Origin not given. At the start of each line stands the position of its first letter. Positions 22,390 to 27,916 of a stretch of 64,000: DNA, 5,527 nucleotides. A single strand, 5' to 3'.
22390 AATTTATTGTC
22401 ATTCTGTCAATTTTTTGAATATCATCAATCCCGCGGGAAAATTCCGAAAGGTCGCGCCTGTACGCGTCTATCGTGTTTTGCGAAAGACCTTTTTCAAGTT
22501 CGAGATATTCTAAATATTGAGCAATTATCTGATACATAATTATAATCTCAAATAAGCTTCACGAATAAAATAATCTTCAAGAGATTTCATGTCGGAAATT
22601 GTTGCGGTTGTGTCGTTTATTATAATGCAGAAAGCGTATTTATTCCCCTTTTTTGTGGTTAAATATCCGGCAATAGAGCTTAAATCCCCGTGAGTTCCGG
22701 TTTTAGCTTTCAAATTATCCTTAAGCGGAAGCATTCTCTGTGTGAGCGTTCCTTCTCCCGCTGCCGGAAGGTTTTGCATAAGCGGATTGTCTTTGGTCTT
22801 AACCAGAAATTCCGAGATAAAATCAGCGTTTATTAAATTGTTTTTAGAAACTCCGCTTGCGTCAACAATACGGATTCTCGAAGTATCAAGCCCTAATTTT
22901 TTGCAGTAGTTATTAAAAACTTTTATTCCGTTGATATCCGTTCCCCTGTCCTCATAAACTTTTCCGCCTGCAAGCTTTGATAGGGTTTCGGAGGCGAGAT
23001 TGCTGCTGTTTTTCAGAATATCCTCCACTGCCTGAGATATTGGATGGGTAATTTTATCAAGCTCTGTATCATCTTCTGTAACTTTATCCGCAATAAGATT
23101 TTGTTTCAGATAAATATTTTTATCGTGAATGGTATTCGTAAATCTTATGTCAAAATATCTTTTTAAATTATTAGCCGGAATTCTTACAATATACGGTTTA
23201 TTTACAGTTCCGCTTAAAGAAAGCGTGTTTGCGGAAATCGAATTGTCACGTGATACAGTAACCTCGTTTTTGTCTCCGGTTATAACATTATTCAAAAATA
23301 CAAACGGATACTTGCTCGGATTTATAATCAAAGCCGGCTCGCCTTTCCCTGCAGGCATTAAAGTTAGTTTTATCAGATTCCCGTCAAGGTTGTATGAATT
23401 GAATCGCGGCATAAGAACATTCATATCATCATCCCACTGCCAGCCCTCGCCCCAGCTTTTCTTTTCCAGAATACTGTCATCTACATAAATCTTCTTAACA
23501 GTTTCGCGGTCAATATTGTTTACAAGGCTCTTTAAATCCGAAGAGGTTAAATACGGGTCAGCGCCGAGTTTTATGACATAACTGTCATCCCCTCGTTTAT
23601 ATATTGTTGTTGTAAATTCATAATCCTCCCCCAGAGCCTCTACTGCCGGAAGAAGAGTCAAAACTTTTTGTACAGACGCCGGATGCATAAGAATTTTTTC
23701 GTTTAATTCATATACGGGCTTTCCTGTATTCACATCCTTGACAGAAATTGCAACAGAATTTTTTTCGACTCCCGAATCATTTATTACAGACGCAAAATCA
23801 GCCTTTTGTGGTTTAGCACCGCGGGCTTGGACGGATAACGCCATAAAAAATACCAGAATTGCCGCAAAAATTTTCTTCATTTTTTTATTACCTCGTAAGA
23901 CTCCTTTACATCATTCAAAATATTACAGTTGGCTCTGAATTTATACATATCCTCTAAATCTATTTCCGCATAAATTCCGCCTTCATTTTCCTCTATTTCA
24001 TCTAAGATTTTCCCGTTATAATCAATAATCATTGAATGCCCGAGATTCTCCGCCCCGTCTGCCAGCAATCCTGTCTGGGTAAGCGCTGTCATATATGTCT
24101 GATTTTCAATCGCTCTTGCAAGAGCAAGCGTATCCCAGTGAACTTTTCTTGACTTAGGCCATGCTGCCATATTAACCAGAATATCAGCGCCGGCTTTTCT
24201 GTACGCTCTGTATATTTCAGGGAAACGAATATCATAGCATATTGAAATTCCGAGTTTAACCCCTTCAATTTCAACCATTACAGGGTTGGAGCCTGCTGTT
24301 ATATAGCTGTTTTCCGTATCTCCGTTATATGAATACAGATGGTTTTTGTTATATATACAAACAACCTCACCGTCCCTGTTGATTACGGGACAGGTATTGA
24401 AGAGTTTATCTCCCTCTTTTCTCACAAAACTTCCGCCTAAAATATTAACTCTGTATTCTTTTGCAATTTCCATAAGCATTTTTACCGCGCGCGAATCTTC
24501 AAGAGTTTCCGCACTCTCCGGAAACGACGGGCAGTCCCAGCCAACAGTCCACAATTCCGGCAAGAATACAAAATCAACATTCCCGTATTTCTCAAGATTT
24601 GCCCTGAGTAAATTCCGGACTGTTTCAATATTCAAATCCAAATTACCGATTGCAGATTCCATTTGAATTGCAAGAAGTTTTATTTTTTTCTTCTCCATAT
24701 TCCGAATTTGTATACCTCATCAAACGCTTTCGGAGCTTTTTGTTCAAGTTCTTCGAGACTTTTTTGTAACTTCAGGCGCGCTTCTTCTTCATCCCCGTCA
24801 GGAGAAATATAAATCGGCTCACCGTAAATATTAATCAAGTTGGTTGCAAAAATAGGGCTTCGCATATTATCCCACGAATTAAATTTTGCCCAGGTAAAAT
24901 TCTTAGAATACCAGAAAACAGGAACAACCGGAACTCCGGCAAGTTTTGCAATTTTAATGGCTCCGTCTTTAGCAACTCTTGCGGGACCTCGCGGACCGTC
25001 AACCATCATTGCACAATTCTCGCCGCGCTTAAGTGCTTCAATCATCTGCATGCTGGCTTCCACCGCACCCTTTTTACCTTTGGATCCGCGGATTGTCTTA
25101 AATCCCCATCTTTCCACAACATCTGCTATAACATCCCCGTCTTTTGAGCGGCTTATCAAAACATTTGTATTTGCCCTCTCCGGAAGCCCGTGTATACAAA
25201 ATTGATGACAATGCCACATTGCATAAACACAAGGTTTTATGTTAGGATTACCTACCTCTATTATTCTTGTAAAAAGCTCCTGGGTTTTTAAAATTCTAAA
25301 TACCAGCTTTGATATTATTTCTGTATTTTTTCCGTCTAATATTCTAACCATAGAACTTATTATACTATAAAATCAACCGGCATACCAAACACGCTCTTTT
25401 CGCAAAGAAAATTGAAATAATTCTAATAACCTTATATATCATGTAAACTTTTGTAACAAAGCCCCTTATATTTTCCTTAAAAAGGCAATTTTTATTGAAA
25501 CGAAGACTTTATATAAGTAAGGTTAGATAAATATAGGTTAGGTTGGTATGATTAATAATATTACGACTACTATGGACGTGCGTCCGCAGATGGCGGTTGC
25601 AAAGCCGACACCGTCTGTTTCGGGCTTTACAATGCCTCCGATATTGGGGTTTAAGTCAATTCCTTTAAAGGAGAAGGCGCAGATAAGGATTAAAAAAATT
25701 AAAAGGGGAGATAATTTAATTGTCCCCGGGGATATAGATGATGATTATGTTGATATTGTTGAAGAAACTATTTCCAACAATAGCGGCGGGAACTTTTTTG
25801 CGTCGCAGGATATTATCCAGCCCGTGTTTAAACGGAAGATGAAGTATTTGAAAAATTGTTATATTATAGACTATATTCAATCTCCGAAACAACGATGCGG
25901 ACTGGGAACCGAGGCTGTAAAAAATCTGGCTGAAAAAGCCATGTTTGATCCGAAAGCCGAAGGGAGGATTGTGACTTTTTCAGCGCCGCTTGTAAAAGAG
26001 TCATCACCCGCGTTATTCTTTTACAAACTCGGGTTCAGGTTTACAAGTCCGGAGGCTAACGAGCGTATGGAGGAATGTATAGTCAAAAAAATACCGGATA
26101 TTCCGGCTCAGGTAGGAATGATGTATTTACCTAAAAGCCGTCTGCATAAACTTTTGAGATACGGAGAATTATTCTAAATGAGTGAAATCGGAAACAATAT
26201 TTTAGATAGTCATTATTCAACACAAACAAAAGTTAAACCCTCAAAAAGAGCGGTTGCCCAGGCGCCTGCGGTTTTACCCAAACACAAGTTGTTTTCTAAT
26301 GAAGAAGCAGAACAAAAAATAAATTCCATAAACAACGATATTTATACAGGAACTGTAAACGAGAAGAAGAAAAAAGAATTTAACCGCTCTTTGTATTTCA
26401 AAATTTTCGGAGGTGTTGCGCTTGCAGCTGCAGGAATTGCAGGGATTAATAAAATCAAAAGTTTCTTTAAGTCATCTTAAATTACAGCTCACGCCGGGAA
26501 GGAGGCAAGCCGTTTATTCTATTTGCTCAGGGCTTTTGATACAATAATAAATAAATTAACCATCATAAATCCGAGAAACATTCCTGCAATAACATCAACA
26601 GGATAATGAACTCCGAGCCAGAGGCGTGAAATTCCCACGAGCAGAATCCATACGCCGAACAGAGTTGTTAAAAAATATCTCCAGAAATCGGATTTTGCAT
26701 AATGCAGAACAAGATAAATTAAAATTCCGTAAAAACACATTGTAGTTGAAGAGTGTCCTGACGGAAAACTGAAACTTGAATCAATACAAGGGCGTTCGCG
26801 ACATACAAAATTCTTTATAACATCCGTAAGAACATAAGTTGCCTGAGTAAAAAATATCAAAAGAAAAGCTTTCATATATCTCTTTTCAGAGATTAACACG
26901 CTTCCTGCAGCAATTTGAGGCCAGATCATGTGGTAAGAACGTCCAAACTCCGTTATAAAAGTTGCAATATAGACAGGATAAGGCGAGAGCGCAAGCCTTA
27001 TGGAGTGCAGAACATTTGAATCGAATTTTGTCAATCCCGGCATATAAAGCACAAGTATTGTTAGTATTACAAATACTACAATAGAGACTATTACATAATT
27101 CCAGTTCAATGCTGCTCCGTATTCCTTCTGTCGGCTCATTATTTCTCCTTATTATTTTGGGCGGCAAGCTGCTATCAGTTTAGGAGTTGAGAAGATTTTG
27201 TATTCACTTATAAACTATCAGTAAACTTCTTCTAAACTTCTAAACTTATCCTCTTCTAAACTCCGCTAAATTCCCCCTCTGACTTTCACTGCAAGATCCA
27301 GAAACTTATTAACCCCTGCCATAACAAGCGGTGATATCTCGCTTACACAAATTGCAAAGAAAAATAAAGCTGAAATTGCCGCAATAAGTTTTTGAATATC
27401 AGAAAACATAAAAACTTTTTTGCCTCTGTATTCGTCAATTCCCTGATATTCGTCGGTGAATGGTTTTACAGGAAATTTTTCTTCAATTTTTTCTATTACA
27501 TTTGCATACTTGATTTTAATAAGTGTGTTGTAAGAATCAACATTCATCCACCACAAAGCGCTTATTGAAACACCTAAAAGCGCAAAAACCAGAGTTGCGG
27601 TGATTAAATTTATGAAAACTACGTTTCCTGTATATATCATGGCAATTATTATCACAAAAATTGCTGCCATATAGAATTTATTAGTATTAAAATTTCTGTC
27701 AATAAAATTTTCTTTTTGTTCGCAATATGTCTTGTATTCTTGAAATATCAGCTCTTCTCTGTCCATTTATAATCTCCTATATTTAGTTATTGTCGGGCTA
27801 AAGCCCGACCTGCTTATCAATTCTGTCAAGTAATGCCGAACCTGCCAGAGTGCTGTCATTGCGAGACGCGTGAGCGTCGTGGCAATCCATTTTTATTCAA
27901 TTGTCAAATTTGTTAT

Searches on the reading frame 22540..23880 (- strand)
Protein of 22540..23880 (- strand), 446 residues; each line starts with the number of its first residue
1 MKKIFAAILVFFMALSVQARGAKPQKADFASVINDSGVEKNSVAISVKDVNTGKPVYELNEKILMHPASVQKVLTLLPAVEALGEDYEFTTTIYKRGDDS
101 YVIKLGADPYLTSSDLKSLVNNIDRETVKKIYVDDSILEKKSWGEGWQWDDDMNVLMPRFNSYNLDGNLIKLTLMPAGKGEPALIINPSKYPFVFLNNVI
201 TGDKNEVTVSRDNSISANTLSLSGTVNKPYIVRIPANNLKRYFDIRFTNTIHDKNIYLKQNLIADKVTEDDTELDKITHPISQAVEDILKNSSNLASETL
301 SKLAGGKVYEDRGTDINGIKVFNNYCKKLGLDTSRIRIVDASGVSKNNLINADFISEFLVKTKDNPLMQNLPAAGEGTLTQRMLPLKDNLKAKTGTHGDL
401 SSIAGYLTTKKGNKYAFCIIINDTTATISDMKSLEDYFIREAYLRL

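Call 28: search_protein_families(library=pfam, proteins=[window:22540-23880:-], max_evalue=0.00001)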
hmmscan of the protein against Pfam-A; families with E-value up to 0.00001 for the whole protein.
window:22540-23880:- (446 aa): 1 family
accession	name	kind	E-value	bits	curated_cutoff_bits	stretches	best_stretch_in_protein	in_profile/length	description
PF02113.21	Peptidase_S13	-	7.4e-67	226.4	22.8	1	26-425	2-428/444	D-Ala-D-Ala carboxypeptidase 3 (S13) family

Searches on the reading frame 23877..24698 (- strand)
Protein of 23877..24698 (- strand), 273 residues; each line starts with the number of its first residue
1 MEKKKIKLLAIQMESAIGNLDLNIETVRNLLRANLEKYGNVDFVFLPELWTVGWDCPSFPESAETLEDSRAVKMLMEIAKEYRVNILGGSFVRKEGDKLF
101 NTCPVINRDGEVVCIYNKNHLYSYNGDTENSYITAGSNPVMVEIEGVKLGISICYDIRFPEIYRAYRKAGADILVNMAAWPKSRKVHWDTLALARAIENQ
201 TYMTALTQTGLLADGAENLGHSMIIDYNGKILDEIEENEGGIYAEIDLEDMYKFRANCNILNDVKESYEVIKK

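Call 29: search_protein_families(library=pfam, proteins=[window:23877-24698:-], max_evalue=0.00001)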
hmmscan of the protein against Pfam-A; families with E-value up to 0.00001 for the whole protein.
window:23877-24698:- (273 aa): 1 family
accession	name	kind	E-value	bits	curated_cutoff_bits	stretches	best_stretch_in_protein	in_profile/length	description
PF00795.27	CN_hydrolase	-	1.5e-51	175.6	23.2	1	10-255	4-255/256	Carbon-nitrogen hydrolase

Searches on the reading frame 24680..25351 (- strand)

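Call 29: search_protein_families(library=pfam, proteins=[window:24680-25351:-], max_evalue=0.00001)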
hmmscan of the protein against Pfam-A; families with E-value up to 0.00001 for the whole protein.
window:24680-25351:- (223 aa): 1 family
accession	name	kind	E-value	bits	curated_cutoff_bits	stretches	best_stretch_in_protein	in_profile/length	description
PF04028.18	DUF374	-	2e-24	85.4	26.8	1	59-124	5-69/69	Domain of unknown function (DUF374)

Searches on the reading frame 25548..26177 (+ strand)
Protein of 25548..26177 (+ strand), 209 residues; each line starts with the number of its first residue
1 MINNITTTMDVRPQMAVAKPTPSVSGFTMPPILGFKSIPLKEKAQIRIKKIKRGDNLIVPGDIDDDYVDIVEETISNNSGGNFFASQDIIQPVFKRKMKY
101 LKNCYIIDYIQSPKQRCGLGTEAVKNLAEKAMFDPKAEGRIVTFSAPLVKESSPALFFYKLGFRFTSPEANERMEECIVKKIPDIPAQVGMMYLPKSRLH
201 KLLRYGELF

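Call 29: search_protein_families(library=pfam, proteins=[window:25548-26177:+], max_evalue=0.00001)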
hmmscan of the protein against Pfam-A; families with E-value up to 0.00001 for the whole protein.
window:25548-26177:+ (209 aa): 0 families

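Call 41: search_protein_families(library=pfam, proteins=[window:25548-26177:+], max_evalue=1)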
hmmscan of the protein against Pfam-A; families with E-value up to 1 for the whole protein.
window:25548-26177:+ (209 aa): 1 family
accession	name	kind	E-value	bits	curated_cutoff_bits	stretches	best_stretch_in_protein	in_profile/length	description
PF00583.31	Acetyltransf_1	-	0.27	12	20.7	1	104-163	60-116/116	Acetyltransferase (GNAT) family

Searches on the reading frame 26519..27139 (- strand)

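Call 29: search_protein_families(library=pfam, proteins=[window:26519-27139:-], max_evalue=0.00001)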
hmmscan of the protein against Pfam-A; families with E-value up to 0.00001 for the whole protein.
window:26519-27139:- (206 aa): 1 family
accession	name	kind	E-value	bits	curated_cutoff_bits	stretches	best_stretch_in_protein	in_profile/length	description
PF01569.27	PAP2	-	7.9e-19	68.1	27.2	1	92-201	3-125/130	PAP2 superfamily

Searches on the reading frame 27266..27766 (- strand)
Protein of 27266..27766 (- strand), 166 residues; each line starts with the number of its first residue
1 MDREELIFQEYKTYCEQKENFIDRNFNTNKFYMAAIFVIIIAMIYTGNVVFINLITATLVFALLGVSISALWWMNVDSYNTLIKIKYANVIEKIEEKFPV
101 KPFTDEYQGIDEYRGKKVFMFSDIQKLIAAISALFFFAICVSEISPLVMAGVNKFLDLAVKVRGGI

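Call 29: search_protein_families(library=pfam, proteins=[window:27266-27766:-], max_evalue=0.00001)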
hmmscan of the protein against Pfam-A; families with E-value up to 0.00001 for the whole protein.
window:27266-27766:- (166 aa): 1 family
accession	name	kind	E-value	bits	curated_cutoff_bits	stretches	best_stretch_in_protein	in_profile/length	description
PF24838.2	8xMP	-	2.6e-17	63.4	30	1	9-143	2-134/136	Octameric membrane protein family (8xMP)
